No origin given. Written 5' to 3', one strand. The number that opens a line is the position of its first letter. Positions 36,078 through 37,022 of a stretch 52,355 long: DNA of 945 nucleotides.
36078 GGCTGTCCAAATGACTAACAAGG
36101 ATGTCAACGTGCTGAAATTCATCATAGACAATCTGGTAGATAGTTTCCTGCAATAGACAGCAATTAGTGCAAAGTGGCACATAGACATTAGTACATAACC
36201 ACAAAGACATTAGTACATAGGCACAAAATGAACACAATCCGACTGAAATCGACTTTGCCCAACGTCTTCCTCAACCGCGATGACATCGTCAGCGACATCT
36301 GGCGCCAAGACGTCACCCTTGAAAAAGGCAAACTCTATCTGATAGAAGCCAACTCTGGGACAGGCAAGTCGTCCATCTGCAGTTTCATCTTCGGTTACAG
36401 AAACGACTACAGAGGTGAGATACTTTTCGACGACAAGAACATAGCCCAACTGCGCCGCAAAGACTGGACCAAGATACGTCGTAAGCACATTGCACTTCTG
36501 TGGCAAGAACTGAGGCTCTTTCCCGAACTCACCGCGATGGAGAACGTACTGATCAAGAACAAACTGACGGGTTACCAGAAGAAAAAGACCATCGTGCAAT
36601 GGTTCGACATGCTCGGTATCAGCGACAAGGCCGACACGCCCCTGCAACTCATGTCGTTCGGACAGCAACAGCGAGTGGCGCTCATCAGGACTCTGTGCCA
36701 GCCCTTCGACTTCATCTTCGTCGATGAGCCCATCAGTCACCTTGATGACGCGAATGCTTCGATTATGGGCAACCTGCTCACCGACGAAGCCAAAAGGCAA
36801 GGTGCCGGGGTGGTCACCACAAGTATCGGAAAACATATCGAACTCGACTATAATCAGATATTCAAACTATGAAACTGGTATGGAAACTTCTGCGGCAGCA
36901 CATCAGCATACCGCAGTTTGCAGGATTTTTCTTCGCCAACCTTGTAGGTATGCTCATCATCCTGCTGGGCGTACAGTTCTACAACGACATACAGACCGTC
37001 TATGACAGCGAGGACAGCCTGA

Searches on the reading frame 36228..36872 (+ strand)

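Call 104: search_protein_families(library=padloc, proteins=[window:36228-36872:+], max_evalue=0.00001)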
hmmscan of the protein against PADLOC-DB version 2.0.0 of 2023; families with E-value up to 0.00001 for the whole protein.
window:36228-36872:+ (214 aa): 1 family
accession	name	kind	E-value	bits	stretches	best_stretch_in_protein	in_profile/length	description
PDLC04135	mad3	-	6.4e-10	37.1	1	131-190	253-314/374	mads_3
